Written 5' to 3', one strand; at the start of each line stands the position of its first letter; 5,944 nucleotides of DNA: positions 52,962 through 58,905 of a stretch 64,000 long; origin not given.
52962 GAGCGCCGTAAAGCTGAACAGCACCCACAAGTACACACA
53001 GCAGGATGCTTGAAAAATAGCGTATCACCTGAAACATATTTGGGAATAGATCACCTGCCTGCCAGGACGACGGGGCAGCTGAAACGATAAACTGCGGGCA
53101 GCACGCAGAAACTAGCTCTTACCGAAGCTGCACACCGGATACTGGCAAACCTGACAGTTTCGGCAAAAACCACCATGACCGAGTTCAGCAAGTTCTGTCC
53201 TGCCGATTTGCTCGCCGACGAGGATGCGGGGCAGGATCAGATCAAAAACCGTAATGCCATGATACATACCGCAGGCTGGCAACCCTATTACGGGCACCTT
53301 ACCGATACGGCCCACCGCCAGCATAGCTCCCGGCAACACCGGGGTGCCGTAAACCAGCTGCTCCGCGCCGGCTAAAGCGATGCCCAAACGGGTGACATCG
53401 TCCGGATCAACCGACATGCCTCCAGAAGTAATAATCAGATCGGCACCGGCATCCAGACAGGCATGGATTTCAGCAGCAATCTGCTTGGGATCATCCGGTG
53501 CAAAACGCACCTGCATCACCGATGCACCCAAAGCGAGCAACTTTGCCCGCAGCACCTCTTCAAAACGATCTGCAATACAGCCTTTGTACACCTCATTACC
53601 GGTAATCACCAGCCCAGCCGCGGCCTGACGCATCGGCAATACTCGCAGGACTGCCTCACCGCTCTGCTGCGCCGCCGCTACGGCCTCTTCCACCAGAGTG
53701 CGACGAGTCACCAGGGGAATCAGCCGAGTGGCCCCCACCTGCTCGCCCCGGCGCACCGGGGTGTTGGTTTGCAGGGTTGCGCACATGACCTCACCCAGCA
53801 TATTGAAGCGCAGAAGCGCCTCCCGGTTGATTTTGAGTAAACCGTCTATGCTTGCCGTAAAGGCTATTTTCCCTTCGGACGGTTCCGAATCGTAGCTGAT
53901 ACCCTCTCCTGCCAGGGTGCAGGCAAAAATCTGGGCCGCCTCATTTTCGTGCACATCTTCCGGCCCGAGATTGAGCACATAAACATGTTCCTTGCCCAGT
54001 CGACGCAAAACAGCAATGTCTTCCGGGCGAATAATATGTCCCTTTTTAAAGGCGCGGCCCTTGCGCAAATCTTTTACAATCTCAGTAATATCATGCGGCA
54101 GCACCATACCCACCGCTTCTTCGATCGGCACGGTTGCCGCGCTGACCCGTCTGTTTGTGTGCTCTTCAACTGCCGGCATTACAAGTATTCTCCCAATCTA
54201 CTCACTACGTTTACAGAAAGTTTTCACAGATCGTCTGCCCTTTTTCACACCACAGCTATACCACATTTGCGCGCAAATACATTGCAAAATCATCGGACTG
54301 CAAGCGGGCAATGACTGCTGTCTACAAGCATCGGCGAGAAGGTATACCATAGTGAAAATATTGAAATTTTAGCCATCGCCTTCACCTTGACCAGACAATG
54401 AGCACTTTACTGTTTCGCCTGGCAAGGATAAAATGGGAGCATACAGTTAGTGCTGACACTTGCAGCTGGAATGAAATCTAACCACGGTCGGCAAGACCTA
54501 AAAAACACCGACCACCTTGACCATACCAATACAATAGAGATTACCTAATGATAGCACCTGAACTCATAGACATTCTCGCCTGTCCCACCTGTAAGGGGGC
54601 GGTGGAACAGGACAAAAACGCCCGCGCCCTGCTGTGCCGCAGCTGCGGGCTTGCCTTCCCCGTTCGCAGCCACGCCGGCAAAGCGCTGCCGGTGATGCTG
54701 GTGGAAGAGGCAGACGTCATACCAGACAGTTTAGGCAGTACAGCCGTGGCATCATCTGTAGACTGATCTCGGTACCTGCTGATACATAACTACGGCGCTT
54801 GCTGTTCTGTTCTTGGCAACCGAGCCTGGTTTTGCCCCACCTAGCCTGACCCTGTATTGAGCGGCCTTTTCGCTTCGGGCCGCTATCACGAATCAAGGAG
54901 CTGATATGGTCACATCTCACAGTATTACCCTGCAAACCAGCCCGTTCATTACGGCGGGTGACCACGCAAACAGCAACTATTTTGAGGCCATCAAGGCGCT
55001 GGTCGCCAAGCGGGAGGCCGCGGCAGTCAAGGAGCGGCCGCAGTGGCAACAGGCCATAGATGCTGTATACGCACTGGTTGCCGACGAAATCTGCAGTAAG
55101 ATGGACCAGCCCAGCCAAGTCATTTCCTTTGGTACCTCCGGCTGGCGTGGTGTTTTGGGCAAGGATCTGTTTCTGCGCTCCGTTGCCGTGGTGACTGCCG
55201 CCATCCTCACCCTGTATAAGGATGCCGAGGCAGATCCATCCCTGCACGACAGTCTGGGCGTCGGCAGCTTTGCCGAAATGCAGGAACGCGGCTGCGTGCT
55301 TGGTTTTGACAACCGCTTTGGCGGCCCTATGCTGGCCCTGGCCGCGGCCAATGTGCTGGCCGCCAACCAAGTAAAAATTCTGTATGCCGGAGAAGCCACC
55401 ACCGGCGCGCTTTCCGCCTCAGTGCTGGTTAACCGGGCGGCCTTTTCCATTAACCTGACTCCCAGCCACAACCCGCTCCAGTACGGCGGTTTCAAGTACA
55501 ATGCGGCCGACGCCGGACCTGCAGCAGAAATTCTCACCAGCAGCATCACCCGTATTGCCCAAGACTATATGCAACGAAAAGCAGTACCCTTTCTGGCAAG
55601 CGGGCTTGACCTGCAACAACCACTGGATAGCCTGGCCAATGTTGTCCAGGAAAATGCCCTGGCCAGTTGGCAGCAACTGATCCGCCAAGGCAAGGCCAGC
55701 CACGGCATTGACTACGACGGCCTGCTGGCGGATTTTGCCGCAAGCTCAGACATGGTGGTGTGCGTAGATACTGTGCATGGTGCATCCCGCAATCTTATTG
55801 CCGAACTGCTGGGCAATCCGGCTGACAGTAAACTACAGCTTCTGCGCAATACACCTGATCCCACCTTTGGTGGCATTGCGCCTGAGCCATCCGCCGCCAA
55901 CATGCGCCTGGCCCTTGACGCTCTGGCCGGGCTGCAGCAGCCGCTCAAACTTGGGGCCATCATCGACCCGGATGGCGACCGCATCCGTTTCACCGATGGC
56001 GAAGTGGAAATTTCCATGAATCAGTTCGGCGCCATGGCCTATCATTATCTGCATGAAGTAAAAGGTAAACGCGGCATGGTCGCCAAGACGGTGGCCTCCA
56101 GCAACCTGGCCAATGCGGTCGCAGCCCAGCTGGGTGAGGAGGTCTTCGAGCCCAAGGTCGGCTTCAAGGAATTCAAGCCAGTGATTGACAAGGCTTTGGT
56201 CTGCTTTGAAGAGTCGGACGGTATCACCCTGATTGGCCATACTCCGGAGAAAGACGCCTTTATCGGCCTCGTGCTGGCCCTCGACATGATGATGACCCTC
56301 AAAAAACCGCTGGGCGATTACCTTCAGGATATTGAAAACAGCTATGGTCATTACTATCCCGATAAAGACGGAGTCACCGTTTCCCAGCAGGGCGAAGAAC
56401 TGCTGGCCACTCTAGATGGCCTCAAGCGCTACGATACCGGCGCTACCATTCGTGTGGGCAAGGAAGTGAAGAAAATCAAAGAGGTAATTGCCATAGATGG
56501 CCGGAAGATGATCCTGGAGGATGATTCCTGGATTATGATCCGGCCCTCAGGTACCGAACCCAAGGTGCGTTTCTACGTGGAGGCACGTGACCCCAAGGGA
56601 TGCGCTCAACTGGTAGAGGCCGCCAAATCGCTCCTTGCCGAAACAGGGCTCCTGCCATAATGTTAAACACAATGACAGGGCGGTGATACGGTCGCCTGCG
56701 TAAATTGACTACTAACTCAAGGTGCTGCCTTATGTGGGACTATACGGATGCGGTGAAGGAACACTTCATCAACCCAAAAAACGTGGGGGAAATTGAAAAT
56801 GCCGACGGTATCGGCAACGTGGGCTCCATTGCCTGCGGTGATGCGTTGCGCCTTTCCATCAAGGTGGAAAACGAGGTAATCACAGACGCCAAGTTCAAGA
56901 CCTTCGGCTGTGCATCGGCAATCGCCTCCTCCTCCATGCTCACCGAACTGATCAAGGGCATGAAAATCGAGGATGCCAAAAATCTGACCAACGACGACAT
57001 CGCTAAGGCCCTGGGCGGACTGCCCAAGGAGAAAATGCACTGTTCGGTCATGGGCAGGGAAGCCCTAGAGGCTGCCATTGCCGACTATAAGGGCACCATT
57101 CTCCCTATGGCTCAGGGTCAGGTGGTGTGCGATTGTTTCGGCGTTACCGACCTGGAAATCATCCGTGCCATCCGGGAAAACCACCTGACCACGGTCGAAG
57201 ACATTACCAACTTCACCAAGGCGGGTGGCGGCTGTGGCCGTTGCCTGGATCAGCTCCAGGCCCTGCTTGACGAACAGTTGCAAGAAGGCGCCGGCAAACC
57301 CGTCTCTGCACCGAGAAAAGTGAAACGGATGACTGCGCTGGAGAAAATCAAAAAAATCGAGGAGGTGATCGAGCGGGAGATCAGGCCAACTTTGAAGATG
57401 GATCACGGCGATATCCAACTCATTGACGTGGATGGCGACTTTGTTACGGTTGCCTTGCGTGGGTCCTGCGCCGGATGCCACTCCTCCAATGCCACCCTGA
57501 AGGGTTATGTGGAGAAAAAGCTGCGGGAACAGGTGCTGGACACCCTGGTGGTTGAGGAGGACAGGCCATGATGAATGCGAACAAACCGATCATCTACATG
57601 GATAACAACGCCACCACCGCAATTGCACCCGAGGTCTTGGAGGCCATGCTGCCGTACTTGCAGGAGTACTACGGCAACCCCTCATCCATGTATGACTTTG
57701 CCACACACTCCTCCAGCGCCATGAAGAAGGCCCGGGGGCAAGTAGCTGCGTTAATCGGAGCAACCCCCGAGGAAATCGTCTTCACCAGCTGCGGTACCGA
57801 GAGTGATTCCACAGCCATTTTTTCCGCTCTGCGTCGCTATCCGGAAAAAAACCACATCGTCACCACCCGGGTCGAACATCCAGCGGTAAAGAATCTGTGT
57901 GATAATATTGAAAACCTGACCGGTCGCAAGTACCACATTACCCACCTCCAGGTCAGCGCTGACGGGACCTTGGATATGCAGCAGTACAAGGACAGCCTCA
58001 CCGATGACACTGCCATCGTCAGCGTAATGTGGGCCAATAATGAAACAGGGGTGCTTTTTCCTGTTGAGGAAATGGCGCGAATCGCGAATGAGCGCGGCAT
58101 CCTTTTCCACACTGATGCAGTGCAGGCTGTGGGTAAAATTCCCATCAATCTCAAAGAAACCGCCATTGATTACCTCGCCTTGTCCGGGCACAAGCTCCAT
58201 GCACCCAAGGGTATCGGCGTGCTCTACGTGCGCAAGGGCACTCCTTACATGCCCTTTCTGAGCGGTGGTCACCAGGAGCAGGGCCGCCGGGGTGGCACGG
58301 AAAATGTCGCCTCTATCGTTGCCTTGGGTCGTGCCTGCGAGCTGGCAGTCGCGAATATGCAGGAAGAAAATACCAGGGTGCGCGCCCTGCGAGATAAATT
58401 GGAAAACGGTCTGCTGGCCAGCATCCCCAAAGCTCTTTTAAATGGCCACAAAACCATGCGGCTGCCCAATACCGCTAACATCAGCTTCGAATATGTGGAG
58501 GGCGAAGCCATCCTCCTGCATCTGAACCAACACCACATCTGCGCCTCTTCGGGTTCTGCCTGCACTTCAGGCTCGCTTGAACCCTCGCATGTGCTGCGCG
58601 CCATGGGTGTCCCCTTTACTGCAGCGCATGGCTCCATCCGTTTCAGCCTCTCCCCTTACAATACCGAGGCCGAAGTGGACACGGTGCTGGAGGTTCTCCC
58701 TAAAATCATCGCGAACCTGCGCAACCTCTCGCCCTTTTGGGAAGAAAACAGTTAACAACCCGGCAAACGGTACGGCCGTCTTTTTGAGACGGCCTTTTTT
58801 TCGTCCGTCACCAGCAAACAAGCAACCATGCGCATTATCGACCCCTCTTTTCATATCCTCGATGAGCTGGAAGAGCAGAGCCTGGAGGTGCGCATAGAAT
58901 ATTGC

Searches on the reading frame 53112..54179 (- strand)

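Call 78: search_protein_families(library=ncbifam, proteins=[window:53112-54179:-], max_evalue=1e-10)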
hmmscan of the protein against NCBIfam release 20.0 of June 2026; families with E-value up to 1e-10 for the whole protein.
window:53112-54179:- (355 aa): 5 families
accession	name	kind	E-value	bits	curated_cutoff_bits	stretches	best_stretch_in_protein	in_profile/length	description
TIGR00177.1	molyb_syn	domain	3e-15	56.4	85.35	1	188-301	4-132/148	molybdenum cofactor synthesis domain-containing protein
NF011068.0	PRK14498.1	equivalog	2.6e-14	52.2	534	1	185-301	186-307/647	molybdopterin biosynthesis protein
NF007960.1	PRK10680.1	equivalog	3.4e-13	49.2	440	1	190-319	185-312/401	molybdopterin molybdotransferase MoeA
NF050098.1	MoeA_actino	exception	6e-11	41.7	560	0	170-302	167-297/400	molybdopterin molybdotransferase MoeA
NF011067.0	PRK14497.1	equivalog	7e-11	41.4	536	0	189-321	190-319/546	putative molybdopterin biosynthesis protein MoeA/unknown domain fusion protein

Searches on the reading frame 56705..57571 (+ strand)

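Call 59: search_protein_families(library=pfam, proteins=[window:56705-57571:+], max_evalue=0.00001)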
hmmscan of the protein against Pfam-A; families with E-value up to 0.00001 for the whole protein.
window:56705-57571:+ (288 aa): 3 families
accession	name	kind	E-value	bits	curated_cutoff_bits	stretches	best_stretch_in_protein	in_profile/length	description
PF01592.21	NifU_N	-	2.5e-50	170.3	22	1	13-130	2-122/127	NifU-like N terminal domain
PF01106.22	NifU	-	5.5e-23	81.3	27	1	218-283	1-66/67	NifU-like domain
PF04324.20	Fer2_BFD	-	7.2e-20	71.5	26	1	140-190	1-50/50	BFD-like [2Fe-2S] binding domain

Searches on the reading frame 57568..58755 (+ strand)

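Call 59: search_protein_families(library=pfam, proteins=[window:57568-58755:+], max_evalue=0.00001)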
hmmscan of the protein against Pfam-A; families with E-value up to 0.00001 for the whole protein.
window:57568-58755:+ (395 aa): 2 families
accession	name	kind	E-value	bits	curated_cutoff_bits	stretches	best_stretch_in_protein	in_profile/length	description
PF00266.25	Aminotran_5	-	3.1e-88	296.7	21.5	1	9-372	1-370/371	Aminotransferase class-V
PF01212.27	Beta_elim_lyase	-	4.7e-06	26.6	27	1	51-280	33-267/288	Beta-eliminating lyase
